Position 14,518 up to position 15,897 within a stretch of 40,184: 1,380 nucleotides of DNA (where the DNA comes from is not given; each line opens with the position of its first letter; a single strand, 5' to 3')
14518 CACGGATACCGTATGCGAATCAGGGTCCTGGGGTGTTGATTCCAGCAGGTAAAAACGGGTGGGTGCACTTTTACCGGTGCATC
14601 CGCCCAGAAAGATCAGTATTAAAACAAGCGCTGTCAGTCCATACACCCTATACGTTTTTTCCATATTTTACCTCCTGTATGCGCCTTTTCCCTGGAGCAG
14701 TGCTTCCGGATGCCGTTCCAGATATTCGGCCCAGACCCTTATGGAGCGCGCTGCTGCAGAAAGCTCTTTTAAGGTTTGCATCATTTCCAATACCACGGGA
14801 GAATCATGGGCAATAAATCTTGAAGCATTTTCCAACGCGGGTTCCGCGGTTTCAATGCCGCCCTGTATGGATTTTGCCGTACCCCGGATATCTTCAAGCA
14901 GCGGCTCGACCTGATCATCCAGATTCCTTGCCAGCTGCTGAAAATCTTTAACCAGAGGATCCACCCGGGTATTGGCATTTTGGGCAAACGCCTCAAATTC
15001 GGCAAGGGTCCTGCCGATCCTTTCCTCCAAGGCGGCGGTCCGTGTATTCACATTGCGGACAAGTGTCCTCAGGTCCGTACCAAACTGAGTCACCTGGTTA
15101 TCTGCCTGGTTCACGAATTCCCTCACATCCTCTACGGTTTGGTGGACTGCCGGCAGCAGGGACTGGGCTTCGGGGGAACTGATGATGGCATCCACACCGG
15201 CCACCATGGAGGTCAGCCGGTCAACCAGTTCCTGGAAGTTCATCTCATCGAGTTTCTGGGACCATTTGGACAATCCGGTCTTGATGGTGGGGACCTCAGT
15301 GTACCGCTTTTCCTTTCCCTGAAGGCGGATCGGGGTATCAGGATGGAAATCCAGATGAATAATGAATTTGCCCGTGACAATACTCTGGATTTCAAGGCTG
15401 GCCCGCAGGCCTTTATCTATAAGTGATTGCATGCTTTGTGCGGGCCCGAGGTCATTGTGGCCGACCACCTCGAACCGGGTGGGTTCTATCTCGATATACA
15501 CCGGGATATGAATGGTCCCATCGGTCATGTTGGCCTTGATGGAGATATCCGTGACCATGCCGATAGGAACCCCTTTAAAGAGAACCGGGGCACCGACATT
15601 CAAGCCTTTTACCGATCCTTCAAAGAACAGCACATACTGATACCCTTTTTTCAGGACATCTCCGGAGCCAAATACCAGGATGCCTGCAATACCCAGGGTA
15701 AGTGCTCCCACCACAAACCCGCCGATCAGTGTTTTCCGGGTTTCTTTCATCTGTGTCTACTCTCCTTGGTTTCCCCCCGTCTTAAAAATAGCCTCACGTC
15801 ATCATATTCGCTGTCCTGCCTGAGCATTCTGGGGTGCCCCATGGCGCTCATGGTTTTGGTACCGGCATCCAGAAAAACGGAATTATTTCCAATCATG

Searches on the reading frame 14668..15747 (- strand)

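Call 9: search_protein_families(library=pfam, proteins=[window:14668-15747:-], max_evalue=0.0001)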
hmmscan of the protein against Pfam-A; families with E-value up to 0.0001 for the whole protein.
window:14668-15747:- (359 aa): 3 families
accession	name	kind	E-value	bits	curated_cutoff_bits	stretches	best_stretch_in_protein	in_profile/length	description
PF02470.25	MlaD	-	1.3e-11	45.1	25.1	1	35-129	2-76/81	MlaD protein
PF06103.16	DUF948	-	2.4e-06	28.1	37.2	0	243-304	23-80/89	Bacterial protein of unknown function (DUF948)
PF04513.17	Baculo_PEP_C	-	5.1e-05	23.8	38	0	210-298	20-94/140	Baculovirus polyhedron envelope protein, PEP, C terminus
